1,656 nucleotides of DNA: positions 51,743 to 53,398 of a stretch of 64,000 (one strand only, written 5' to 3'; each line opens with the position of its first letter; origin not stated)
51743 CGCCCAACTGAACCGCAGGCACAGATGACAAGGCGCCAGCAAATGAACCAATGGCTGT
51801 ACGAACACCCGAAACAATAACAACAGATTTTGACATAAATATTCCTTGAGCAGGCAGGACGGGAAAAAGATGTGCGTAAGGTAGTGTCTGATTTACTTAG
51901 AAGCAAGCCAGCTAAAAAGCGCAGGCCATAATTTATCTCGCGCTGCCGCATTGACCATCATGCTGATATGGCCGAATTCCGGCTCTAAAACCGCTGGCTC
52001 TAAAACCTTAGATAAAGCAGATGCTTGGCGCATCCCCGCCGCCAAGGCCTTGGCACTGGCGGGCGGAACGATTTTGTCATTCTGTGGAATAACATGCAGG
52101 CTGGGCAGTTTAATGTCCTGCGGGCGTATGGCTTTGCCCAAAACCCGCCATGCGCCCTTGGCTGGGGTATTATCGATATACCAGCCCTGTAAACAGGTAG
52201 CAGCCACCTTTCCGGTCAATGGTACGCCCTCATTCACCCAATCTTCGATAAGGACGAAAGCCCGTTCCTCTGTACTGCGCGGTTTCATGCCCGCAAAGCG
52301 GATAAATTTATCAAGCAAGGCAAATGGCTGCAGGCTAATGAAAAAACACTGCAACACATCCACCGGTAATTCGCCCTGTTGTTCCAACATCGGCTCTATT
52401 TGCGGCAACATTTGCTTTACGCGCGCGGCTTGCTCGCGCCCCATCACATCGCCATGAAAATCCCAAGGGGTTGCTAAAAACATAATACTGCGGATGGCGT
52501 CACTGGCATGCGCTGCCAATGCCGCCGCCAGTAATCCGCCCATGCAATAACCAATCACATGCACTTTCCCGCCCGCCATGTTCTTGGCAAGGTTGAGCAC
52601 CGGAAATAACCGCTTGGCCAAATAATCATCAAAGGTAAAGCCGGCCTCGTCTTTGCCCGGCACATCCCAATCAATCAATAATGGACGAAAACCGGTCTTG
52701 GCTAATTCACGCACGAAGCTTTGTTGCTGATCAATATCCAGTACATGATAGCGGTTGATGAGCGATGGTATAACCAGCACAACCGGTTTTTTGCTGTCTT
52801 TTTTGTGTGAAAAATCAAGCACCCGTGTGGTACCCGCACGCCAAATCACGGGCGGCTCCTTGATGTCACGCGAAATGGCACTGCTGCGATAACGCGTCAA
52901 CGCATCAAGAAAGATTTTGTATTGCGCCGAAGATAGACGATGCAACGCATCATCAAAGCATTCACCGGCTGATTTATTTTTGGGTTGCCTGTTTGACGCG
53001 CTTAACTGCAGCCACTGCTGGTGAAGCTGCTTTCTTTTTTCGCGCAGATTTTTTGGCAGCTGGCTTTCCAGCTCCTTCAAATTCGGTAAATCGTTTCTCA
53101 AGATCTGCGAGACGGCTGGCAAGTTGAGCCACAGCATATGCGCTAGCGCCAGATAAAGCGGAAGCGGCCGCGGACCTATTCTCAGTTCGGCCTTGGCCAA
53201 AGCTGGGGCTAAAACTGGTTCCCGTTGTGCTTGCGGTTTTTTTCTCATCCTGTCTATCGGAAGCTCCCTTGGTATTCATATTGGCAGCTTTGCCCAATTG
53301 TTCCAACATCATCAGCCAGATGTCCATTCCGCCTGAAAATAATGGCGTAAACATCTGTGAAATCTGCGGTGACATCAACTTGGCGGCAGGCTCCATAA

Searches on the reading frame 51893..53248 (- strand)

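Call 3: search_protein_families(library=pfam, proteins=[window:51893-53248:-], max_evalue=0.1)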
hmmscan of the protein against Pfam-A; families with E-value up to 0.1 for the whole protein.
window:51893-53248:- (451 aa): 10 families
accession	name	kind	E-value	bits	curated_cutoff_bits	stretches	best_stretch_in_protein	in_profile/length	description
PF00561.26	Abhydrolase_1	-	2.3e-10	41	25.8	1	155-269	1-113/245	alpha/beta hydrolase fold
PF01738.24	DLH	-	2.4e-07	31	21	1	219-257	86-127/217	Dienelactone hydrolase family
PF12697.13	Abhydrolase_6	-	1.4e-06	29.6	26.3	1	178-407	19-190/217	Alpha/beta hydrolase family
PF12146.15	Hydrolase_4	-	5.1e-05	23.1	27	1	177-288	22-137/239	Serine aminopeptidase, S33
PF07167.19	PhaC_N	-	8.7e-05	22.7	23.7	1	134-180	124-171/173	Poly-beta-hydroxybutyrate polymerase (PhaC) N-terminus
PF03959.19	FSH1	-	0.0011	19.1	21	1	371-409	151-189/211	Serine hydrolase (FSH1)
PF00756.26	Esterase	-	0.0016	18.7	22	1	205-265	93-153/251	Putative esterase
PF07819.20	PGAP1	-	0.0071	16.6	24.3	1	223-263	87-130/233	PGAP1-like alpha/beta domain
PF14361.12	RsbRD_N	-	0.0098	17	24.3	1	66-122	3-57/104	RsbT co-antagonist protein rsbRD N-terminal domain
PF00975.26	Thioesterase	-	0.068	13.8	26.4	0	229-279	68-120/226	Thioesterase domain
